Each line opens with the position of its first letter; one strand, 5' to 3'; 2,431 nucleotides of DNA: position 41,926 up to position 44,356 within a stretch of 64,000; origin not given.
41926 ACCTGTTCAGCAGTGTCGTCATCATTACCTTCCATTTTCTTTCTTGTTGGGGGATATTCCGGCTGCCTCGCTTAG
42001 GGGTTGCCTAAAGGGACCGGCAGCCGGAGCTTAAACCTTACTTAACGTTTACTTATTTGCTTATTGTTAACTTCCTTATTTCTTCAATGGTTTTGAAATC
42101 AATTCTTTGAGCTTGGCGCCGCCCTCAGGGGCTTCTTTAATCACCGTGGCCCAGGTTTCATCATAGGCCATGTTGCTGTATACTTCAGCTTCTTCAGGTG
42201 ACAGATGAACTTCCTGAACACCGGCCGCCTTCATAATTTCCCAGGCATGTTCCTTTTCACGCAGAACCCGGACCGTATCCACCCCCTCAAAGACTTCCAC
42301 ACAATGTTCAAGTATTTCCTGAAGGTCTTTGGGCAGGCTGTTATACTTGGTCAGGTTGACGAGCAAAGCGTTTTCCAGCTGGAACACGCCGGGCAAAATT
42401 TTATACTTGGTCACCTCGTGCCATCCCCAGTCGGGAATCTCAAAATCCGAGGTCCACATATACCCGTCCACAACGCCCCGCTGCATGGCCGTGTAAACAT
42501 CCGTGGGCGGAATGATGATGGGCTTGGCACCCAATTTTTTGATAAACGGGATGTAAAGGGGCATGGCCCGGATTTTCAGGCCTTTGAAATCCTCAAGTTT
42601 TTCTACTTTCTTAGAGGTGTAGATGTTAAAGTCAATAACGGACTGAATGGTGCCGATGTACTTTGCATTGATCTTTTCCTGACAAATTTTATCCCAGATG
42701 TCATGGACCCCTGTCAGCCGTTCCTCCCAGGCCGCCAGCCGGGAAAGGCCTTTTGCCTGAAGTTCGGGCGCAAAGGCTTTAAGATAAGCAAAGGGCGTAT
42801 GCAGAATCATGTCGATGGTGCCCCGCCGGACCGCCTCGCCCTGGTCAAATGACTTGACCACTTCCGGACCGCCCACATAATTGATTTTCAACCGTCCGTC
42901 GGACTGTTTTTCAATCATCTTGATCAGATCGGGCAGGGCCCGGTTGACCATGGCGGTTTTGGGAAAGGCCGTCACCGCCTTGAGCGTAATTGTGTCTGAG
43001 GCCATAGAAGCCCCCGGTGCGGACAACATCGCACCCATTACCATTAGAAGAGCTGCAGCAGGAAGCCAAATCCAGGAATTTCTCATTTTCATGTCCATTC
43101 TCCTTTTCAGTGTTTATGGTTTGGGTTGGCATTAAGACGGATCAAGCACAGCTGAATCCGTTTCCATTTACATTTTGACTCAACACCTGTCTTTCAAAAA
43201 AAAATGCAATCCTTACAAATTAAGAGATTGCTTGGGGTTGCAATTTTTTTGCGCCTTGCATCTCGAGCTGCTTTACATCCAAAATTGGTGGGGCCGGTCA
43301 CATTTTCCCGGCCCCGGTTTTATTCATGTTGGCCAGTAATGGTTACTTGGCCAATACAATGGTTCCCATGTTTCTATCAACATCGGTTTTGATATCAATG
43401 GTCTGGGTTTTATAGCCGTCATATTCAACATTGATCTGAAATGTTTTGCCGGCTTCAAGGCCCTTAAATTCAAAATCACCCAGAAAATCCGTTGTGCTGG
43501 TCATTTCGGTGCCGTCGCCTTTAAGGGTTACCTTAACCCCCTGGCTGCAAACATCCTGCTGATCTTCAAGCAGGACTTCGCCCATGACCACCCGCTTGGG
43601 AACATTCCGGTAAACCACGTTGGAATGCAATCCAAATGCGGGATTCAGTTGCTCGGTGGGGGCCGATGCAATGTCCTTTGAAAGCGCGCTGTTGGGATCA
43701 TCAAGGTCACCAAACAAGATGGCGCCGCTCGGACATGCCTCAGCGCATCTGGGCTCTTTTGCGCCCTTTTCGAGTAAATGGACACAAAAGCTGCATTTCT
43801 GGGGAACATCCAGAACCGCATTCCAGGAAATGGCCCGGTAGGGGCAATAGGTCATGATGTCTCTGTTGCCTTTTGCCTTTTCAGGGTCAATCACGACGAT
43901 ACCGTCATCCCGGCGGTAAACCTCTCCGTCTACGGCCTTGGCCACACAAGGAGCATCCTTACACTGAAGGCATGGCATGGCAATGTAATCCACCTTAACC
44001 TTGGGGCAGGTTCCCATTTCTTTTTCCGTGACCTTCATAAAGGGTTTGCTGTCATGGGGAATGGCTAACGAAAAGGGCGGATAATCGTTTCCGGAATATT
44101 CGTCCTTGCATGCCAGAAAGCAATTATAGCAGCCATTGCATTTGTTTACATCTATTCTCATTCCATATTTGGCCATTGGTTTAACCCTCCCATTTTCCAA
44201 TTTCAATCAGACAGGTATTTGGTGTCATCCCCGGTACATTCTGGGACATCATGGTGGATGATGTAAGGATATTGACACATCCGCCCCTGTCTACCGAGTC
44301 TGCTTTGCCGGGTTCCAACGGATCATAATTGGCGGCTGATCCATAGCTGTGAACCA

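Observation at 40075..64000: Array of four intact plus one decayed pyrogallol-transhydroxylase-like Mo enzyme gene pairs with dedicated uptake and regulators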

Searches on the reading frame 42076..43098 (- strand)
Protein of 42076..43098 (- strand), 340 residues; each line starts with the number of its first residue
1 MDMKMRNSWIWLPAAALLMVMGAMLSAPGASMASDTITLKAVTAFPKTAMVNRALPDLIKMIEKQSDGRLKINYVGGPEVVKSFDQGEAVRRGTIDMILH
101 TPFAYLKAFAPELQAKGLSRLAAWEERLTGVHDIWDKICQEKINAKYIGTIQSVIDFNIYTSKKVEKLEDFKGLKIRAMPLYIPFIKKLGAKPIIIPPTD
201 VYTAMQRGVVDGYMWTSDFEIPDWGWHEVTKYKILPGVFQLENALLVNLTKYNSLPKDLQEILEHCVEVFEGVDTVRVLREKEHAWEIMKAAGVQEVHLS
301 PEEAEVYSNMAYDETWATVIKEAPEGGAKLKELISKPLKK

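Call 20: search_solved_structures(query=window:42076-43098:-, max_evalue=0.00001, show_alignments=1)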
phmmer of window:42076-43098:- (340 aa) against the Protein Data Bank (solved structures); distinct sequences matched with E-value up to 0.00001: 70 (the best 60 are shown).
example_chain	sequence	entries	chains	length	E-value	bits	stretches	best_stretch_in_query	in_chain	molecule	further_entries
4mnc_A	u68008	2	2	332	1.1e-52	182.5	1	5-336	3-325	TRAP dicarboxylate transporter-DctP subunit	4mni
2zzv_A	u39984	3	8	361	2.6e-22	82.7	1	60-323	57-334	ABC transporter, solute-binding protein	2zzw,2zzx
4nn3_A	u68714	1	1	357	1.8e-18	70.1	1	13-332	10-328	TRAP dicarboxylate transporter, DctP subunit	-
7e9y_A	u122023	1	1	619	5.7e-17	65.2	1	60-211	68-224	Lactate-binding periplasmic protein TTHA0766,Lactate-binding periplasmic protein TTHA0766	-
8zmz_A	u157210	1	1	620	2.8e-15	59.6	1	60-212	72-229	Lactate-binding periplasmic protein TTHA0766,Red fluorescent protein drFP583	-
4yzz_A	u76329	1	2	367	4.8e-15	58.8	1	23-277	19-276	TRAP TRANSPORTER SOLUTE BINDING PROTEIN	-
4yic_A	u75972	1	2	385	5.6e-15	58.6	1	23-277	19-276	TRAP TRANSPORTER SOLUTE BINDING PROTEIN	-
4x8r_A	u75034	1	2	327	7.3e-15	58.2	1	54-296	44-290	TRAP dicarboxylate transporter, DctP subunit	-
4pet_A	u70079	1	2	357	1.3e-14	57.4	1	162-266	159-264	Extracellular solute-binding protein, family 7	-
2hzk_A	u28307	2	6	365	4.8e-14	55.6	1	15-268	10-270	TRAP-T family sorbitol/mannitol transporter, periplasmic binding protein, SmoM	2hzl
4n6d_A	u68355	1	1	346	5.6e-14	55.3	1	16-265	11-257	TRAP dicarboxylate transporter-DctP subunit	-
4uab_A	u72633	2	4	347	9e-14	54.7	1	48-268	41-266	Twin-arginine translocation pathway signal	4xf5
2hpg_A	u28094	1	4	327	1e-13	54.5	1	158-287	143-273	ABC transporter, periplasmic substrate-binding protein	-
5cm6_A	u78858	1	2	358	5e-13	52.2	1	161-265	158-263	TRAP dicarboxylate transporter-DctP subunit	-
4n8g_A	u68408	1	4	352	5.7e-13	52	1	24-301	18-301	TRAP dicarboxylate transporter, DctP subunit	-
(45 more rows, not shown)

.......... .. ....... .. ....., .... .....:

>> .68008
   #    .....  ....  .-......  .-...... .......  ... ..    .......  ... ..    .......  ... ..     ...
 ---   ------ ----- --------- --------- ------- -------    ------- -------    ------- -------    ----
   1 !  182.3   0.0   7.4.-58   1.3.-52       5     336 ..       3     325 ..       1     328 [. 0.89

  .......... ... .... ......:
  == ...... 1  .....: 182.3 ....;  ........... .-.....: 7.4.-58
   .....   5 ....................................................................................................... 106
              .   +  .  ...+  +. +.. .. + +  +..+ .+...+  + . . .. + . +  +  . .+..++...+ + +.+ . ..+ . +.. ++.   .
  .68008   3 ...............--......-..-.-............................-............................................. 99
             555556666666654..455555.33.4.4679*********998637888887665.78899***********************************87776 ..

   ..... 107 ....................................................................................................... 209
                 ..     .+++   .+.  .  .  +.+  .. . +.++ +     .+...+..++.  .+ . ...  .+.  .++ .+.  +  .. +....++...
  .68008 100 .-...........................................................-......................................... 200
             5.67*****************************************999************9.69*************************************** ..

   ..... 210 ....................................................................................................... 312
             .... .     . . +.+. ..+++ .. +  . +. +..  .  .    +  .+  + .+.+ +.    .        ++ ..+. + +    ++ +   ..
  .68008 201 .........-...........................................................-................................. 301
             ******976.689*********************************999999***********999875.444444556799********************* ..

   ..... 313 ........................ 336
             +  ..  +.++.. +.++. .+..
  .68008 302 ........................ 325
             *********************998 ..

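Call 21: search_protein_families(library=pfam, proteins=[window:42076-43098:-])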
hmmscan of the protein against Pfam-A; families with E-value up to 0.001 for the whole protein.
window:42076-43098:- (340 aa): 1 family
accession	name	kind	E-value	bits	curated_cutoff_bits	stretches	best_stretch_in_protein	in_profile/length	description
PF03480.18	DctP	-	3.2e-38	132.1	23.4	1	49-309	9-273/286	Bacterial extracellular solute-binding protein, family 7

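Call 48: search_protein_families(library=ncbifam, max_evalue=1e-10, proteins=[window:42076-43098:-])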
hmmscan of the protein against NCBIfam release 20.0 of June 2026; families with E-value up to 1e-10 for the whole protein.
window:42076-43098:- (340 aa): 2 families
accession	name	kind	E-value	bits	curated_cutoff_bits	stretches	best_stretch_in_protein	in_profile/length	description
NF037995.1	TRAP_S1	subfamily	4.3e-26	91.8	50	1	42-305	3-269/271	TRAP transporter substrate-binding protein DctP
TIGR00787.1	dctP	subfamily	4.4e-21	75.5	175.05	1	47-284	7-248/257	DctP family TRAP transporter solute-binding subunit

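Call 91: predict_structure(alignment_id=A4)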
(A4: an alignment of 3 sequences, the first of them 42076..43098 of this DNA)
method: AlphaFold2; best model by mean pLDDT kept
length: 340 residues; sequences in the alignment: 3
mean_pLDDT: 53.8   pTM: 0.48
mean pLDDT of the five models: 53.8, 50.7, 42.4, 38.1, 35.9
residues with pLDDT >= 90: 19; 70-90: 59; 50-70: 93; < 50: 169
segments of 3 or more residues with pLDDT < 50: 1-33, 48-52, 102-129, 151-158, 177-182, 192-230, 234-242, 275-284, 318-340
pLDDT, mean of each block of 10 residues (from residue 1): 34 42 34 70 60 68 89 74 64 79 45 43 41 69 76 41 57 49 51 39 29 31 34 42 72 91 78 45 51 54 53 47 43 35
secondary structure, 60 per line:
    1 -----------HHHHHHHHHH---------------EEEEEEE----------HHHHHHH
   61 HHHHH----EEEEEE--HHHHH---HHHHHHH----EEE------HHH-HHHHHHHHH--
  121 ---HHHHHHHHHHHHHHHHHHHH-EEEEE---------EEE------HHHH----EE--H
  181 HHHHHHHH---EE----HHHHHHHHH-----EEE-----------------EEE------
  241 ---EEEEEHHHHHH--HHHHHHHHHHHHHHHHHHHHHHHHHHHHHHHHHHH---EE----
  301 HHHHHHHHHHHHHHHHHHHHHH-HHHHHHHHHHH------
elements in order: H12-21 E37-43 H54-65 E70-75 H78-82 H86-92 E97-99 H110-118 H124-143 E145-149 E159-161 H168-171 H180-188 H198-206 E212-214 E232-234 E244-248 H249-254 H257-291 H301-322 H324-334

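Call 93: fold_search(model_id=the predicted structure, library=pdb)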
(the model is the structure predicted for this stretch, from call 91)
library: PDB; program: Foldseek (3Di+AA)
matches with E <= 10: 1088; with E <= 0.001: 192
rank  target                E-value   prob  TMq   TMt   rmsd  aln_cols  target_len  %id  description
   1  4mnc                  4.3e-19  1.00  0.57  0.62   7.1       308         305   31  Crystal structure of a TRAP periplasmic solute binding protein from Polaromonas sp. JS666 (Bpro_4736), Target EFI-510156 (released 2013-09-25)
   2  4mni                  5.5e-19  1.00  0.58  0.63   6.2       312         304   30  Crystal structure of a TRAP periplasmic solute binding protein from Polaromonas sp. JS666 (Bpro_4736), Target EFI-510156 (released 2013-09-25)
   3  2zzx_C                7.3e-15  1.00  0.54  0.56   7.3       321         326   23  Crystal Structure of a Periplasmic Substrate Binding Protein in Complex with Lactate (released 2009-08-11)
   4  2zzx_D                9.3e-15  1.00  0.55  0.56   7.3       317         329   25  Crystal Structure of a Periplasmic Substrate Binding Protein in Complex with Lactate (released 2009-08-11)
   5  2zzx_B                1.2e-14  1.00  0.55  0.56   7.3       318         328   25  Crystal Structure of a Periplasmic Substrate Binding Protein in Complex with Lactate (released 2009-08-11)
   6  2zzv_A                1.3e-14  1.00  0.55  0.56   7.2       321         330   23  Crystal Structure of a Periplasmic Substrate Binding Protein in Complex with Calcium and Lactate (released 2009-08-11)
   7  8t9t                  1.6e-14  1.00  0.58  0.63   6.4       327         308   22  Apo Crystal Structure of a Substrate Binding Protein (IseP) from an Isethionate TRAP Transporter (released 2024-06-26)
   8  4mco_C                1.1e-13  1.00  0.56  0.59   7.5       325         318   25  Crystal structure of a TRAP periplasmic solute binding protein from Rhodoferax ferrireducens (Rfer_1840), target EFI-5 (released 2013-09-04)
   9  5cm6_A                1.1e-13  1.00  0.57  0.58   7.2       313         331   20  CRYSTAL STRUCTURE OF A TRAP PERIPLASMIC SOLUTE BINDING PROTEIN FROM PSEUDOALTEROMONAS ATLANTICA T6c(Patl_2292, TARGET  (released 2015-07-29)
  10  4nn3                  1.4e-13  1.00  0.53  0.57   6.3       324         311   21  Crystal structure of a TRAP periplasmic solute binding protein from Desulfovibrio salexigens (Desal_2161), Target EFI-51 (released 2013-12-04)
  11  2hzk_A                2.8e-13  1.00  0.60  0.61   7.1       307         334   21  Crystal structures of a sodium-alpha-keto acid binding subunit from a TRAP transporter in its open form (released 2007-04-03)
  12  4p8b                  3.6e-13  1.00  0.51  0.55   7.3       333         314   20  CRYSTAL STRUCTURE OF A TRAP PERIPLASMIC SOLUTE BINDING PROTEIN FROM RALSTONIA EUTROPHA H16 (H16_A1328), TARGET EFI-51018 (released 2014-05-07)
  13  2hzl_B                4.1e-13  1.00  0.57  0.57   7.4       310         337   20  Crystal structures of a sodium-alpha-keto acid binding subunit from a TRAP transporter in its closed forms (released 2007-04-03)
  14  4p47                  4.6e-13  1.00  0.59  0.62   5.9       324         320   19  CRYSTAL STRUCTURE OF A TRAP PERIPLASMIC SOLUTE BINDING PROTEIN FROM OCHROBACTRUM ANTHROPI (Oant_4429), TARGET EFI-510151 (released 2014-04-23)
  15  2hzk_C                4.9e-13  1.00  0.61  0.62   7.1       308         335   20  Crystal structures of a sodium-alpha-keto acid binding subunit from a TRAP transporter in its open form (released 2007-04-03)
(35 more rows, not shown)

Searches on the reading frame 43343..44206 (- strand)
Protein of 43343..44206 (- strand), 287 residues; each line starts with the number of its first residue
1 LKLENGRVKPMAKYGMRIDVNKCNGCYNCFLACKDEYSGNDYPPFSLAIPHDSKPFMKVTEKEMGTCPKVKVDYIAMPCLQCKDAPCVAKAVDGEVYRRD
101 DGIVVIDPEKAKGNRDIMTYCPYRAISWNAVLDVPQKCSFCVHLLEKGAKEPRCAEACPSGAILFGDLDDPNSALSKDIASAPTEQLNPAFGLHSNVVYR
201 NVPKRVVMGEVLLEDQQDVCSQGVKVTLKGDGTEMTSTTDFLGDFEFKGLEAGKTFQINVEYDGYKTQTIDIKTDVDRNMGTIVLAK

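Call 5: search_protein_families(library=ncbifam, proteins=[window:43343-44206:-])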
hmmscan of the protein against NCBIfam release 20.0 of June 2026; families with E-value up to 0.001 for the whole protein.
window:43343-44206:- (287 aa): 18 families
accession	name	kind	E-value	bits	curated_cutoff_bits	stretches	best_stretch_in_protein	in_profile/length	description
NF041715.1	arsenate_red_ArrB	equivalog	1.2e-30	106.8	450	2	13-130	2-108/233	arsenate respiratory reductase iron-sulfur subunit ArrB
NF045797.1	DsrO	equivalog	2e-29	102.7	200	1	8-200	38-234/235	sulfate reduction electron transfer complex DsrMKJOP subunit DsrO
TIGR03149.1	cyt_nit_nrfC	equivalog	3.9e-25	88.5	377.6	1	11-194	36-210/225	cytochrome c nitrite reductase Fe-S protein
TIGR03478.1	DMSO_red_II_bet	subfamily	8.2e-25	87.4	480.7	1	63-199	115-252/321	DMSO reductase family type II enzyme, iron-sulfur subunit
TIGR02951.1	DMSO_dmsB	equivalog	1.2e-24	87.1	214.1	1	13-170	1-155/161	DMSO/selenate family reductase complex B subunit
NF011569.0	PRK14993.1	equivalog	1.7e-24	86.6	416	1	10-201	40-223/244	tetrathionate reductase subunit TtrB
NF042979.1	EthbenzDh_ebdB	equivalog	1.5e-21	76.7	740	1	63-181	137-255/354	ethylbenzene dehydrogenase subunit beta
NF041782.1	mnquin_red_QrcC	equivalog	8.5e-19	68.2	400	2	14-129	1-119/239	menaquinone reductase iron-sulfur cluster-binding subunit QrcC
NF008134.0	PRK10882.1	equivalog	3e-15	56.1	263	1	12-200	37-241/329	hydrogenase 2 operon protein HybA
TIGR01660.1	narH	equivalog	1.4e-14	53.4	524.05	1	56-160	160-264/492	nitrate reductase subunit beta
TIGR01582.1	FDH-beta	equivalog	9.4e-12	44.6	334.7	1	16-173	24-187/283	formate dehydrogenase subunit beta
NF045715.1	sulf_resp_HmcB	equivalog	1.3e-11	44.1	420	1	14-192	37-222/307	sulfate respiration complex iron-sulfur protein HmcB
NF038355.1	FDH3_beta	equivalog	5.3e-08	33.1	240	1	17-129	6-104/180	formate dehydrogenase FDH3 subunit beta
NF009451.0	PRK12809.1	equivalog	9.6e-08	30.8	1154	1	18-165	7-136/639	formate-dependent uric acid utilization protein YgfT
NF045766.1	PhenlGlyoxDHPadI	equivalog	1.2e-07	30.8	700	1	15-167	6-137/443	NADH-dependent phenylglyoxylate dehydrogenase subunit beta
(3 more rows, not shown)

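Call 6: search_protein_families(library=pfam, proteins=[window:43343-44206:-])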
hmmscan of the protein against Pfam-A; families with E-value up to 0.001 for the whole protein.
window:43343-44206:- (287 aa): 6 families
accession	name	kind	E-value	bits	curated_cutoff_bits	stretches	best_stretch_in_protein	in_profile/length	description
PF13247.11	Fer4_11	-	3.8e-21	75.6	26.2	1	71-167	2-99/100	4Fe-4S dicluster domain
PF13620.12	CarboxypepD_reg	-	2.6e-08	34.5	32.3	1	219-277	12-72/82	Carboxypeptidase regulatory-like domain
PF13715.12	CarbopepD_reg_2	-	2.6e-06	27.8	32.2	1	209-278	3-68/88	CarboxypepD_reg-like domain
PF13187.11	Fer4_9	-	0.00011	22.5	27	0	22-89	1-45/52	4Fe-4S dicluster domain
PF00037.32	Fer4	-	0.00025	21.2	21.1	0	17-33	2-18/24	4Fe-4S binding domain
PF17210.9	SdrD_B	-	0.00043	20.9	29.7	1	215-269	18-73/112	SdrD B-like domain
